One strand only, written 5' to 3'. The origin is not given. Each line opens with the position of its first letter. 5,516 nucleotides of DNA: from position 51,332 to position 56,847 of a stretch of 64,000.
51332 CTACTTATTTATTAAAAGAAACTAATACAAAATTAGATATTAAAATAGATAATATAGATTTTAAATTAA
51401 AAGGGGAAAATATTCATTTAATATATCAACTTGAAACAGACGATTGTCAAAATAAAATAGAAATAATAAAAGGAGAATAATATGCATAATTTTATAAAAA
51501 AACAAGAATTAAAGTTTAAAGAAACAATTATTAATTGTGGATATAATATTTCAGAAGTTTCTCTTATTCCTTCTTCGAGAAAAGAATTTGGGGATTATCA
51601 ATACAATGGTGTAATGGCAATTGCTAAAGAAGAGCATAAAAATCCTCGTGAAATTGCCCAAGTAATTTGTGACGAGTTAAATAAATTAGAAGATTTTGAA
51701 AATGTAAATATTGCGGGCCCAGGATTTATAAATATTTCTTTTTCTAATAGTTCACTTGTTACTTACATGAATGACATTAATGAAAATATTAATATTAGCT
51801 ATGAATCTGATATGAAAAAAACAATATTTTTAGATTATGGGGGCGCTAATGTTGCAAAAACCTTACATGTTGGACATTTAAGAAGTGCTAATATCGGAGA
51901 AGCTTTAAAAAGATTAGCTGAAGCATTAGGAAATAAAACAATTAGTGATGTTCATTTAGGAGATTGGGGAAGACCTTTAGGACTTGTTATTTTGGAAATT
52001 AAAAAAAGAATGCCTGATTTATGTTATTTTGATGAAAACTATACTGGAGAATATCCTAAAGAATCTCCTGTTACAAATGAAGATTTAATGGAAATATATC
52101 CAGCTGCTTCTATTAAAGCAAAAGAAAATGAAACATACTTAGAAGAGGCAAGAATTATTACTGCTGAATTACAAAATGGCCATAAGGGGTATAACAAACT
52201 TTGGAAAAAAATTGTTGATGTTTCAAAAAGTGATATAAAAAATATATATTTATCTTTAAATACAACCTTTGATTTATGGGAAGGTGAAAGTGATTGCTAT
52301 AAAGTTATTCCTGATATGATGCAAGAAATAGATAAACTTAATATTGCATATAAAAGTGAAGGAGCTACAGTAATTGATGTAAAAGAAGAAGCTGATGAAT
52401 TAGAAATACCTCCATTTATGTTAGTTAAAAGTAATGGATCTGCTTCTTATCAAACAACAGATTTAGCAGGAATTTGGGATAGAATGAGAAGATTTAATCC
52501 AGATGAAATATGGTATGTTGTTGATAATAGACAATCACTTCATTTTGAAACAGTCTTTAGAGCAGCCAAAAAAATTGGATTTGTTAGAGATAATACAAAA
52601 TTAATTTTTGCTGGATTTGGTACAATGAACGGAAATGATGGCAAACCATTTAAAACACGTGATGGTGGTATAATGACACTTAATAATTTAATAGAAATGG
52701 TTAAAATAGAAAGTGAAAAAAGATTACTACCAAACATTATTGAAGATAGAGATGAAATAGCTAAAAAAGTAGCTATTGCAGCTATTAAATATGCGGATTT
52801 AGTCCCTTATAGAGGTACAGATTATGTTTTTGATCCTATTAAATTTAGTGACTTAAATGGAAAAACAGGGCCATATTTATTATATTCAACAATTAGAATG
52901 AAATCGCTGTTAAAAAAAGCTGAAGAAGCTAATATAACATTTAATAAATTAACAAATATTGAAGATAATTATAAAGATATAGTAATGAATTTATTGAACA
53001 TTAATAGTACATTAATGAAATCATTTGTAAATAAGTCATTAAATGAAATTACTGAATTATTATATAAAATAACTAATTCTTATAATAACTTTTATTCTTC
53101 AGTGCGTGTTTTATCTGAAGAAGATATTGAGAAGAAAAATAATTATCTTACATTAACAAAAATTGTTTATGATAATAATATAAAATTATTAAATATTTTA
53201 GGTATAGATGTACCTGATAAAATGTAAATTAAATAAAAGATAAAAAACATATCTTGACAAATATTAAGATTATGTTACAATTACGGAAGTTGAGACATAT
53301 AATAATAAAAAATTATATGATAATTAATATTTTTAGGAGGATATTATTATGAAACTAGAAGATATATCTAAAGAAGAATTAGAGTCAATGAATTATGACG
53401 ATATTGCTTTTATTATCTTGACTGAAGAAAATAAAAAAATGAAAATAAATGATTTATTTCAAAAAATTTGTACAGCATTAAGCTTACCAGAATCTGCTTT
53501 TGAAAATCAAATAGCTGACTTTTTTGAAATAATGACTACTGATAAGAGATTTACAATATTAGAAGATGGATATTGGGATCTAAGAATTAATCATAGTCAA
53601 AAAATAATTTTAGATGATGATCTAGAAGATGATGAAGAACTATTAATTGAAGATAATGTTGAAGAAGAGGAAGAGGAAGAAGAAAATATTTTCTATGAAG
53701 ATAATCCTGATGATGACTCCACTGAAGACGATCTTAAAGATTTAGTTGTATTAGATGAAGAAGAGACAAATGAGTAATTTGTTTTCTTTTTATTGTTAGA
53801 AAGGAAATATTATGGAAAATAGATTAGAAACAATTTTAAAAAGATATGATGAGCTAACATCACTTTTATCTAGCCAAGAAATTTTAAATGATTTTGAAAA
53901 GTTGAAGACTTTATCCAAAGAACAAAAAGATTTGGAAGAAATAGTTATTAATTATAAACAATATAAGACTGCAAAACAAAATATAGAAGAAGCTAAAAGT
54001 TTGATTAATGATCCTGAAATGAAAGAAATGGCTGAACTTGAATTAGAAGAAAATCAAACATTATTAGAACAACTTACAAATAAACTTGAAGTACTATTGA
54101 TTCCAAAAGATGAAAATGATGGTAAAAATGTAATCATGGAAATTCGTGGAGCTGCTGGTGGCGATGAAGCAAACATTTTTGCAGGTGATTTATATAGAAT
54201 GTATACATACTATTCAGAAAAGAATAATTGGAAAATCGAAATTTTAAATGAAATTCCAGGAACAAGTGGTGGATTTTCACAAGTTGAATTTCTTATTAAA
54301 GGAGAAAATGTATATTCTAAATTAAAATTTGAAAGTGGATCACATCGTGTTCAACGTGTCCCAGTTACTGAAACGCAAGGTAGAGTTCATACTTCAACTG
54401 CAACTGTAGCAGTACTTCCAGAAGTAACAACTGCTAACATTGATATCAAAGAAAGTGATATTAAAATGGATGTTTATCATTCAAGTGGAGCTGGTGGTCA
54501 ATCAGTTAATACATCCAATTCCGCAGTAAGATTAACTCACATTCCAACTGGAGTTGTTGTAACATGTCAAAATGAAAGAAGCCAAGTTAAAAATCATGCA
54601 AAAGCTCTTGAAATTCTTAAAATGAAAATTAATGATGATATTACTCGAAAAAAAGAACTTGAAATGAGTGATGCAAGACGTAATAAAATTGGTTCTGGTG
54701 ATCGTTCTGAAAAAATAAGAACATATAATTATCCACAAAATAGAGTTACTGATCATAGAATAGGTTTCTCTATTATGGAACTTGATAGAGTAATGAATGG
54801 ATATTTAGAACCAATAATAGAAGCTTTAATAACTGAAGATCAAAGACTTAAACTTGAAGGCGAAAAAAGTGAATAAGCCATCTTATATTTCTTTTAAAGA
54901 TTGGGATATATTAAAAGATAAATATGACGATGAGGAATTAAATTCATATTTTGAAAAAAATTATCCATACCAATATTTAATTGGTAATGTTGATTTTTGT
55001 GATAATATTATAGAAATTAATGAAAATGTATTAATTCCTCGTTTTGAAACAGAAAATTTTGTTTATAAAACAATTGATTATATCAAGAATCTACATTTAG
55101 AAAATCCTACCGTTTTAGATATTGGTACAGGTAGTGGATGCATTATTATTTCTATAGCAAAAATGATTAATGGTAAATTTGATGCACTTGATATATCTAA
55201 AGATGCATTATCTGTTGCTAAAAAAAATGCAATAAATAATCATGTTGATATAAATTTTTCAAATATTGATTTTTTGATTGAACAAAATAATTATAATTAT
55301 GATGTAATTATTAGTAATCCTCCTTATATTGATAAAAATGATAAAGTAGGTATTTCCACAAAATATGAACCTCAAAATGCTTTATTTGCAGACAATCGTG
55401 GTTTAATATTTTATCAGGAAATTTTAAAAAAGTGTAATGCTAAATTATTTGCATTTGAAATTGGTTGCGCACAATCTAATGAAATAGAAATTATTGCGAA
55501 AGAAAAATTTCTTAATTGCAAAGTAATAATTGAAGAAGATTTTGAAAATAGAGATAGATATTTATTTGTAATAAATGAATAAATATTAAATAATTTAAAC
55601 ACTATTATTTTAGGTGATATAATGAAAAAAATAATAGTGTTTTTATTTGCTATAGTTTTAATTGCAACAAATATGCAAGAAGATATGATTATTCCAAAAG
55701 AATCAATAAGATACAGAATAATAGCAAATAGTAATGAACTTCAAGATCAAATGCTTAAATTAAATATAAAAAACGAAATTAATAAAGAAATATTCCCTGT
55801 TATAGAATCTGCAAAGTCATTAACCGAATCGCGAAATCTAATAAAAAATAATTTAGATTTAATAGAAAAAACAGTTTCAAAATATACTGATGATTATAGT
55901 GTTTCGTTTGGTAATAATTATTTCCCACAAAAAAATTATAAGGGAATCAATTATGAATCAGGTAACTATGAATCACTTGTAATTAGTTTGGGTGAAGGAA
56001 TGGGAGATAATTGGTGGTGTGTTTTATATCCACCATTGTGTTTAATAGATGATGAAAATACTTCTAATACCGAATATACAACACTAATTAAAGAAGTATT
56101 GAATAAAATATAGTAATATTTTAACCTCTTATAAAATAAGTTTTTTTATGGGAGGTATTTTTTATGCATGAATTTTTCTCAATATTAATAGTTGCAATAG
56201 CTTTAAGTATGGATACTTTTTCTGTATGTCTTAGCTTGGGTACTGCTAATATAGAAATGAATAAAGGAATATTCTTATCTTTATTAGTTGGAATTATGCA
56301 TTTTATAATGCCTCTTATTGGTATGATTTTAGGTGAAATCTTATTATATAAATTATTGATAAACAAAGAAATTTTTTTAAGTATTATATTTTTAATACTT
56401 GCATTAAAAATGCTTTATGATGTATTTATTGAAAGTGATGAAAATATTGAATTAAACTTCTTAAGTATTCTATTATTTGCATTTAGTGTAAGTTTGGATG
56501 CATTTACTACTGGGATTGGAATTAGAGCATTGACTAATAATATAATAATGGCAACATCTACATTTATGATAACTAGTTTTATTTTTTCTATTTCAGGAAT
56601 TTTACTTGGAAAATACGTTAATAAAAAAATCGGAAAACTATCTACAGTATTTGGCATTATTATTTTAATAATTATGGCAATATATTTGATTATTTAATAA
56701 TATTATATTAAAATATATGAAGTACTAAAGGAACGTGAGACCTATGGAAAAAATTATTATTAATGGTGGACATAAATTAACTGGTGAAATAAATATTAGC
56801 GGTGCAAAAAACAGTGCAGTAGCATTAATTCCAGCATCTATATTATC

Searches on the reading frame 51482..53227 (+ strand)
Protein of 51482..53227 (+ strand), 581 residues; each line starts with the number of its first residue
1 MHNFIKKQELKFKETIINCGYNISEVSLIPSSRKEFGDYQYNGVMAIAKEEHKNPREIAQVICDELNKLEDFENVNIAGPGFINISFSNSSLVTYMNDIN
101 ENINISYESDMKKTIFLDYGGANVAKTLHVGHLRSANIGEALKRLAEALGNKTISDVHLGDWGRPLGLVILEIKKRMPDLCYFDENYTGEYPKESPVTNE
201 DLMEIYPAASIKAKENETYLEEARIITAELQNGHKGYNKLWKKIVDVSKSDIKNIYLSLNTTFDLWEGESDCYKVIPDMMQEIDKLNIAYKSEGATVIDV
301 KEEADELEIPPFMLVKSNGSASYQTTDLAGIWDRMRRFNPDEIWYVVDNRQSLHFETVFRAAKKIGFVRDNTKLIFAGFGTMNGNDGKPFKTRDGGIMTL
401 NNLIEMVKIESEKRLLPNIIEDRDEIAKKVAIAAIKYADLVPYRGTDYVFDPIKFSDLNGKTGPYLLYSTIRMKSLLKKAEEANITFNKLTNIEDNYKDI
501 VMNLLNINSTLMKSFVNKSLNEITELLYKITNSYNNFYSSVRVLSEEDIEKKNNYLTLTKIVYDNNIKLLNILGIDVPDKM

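Call 63: search_protein_families(library=pfam, proteins=[window:51482-53227:+], max_evalue=0.00001)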
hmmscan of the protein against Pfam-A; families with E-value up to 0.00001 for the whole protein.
window:51482-53227:+ (581 aa): 3 families
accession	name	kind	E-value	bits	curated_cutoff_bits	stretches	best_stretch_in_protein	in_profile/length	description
PF00750.26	tRNA-synt_1d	-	1e-73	248.8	23.3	1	106-451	13-348/349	tRNA synthetases class I (R), catalytic domain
PF03485.21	Arg_tRNA_synt_N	-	9.8e-20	71.4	21.5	1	12-86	7-84/85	Arginyl tRNA synthetase N terminal domain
PF05746.21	DALR_1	-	3e-15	56.8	22.3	1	466-581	1-117/117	DALR anticodon binding domain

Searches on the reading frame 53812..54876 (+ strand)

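Call 63: search_protein_families(library=pfam, proteins=[window:53812-54876:+], max_evalue=0.00001)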
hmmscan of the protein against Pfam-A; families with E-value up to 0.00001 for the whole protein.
window:53812-54876:+ (354 aa): 2 families
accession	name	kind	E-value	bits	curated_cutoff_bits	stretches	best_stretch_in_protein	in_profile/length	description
PF03462.23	PCRF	-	1.3e-71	240.9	24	1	10-199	3-194/194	PCRF domain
PF00472.26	RF-1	-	5.9e-39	133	35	1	208-316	3-116/116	RF-1 domain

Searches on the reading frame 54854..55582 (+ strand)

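Call 63: search_protein_families(library=pfam, proteins=[window:54854-55582:+], max_evalue=0.00001)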
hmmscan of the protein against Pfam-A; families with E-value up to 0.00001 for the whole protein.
window:54854-55582:+ (242 aa): 6 families
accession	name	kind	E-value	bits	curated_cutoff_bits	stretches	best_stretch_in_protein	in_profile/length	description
PF05175.20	MTS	-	2.5e-13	50.4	23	1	83-163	31-113/170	Methyltransferase small domain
PF06325.19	PrmA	-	1.1e-10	42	22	1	74-155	152-233/296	Ribosomal protein L11 methyltransferase (PrmA)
PF13847.12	Methyltransf_31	-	1.8e-10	41.1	27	1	84-156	4-82/145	Methyltransferase domain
PF13649.12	Methyltransf_25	-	9.6e-09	36.3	27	1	87-155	1-71/97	Methyltransferase domain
PF08242.18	Methyltransf_12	-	1.3e-06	29.4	30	1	88-155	1-72/98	Methyltransferase domain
PF05971.18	Methyltransf_10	-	3e-06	27.2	23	1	53-175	68-204/299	RNA methyltransferase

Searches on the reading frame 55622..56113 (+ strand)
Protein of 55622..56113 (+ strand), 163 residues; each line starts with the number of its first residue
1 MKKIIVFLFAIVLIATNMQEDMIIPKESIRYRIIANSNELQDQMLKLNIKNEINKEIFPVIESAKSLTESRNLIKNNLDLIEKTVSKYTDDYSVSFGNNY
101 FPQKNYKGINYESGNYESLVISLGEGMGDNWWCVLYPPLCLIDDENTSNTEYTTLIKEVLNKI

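Call 4: search_protein_families(library=pfam, proteins=[window:55622-56113:+], max_evalue=0.01)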
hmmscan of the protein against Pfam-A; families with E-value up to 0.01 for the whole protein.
window:55622-56113:+ (163 aa): 1 family
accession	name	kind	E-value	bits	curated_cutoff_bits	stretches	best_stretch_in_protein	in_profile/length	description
PF09551.15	Spore_II_R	-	4.5e-35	121.4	25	1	26-145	2-127/128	Stage II sporulation protein R (spore_II_R)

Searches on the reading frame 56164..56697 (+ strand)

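Call 4: search_protein_families(library=pfam, proteins=[window:56164-56697:+], max_evalue=0.01)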
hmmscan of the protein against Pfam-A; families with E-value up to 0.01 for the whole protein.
window:56164-56697:+ (177 aa): 1 family
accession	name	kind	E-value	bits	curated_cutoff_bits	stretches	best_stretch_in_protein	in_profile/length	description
PF02659.21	Mntp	-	4.6e-25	88.6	24.4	1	31-175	3-151/152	Putative manganese efflux pump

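Call 5: search_protein_families(library=ncbifam, proteins=[window:56164-56697:+], max_evalue=0.01)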
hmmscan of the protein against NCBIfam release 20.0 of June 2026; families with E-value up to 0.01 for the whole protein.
window:56164-56697:+ (177 aa): 2 families
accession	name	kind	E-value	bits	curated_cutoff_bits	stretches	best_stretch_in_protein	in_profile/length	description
TIGR02840.1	spore_YtaF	equivalog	3.4e-11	43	149.6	2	96-174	125-204/206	sporulation membrane protein YtaF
NF008546.0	PRK11469.1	equivalog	2e-09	37.4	214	1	6-174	5-180/188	manganese efflux pump MntP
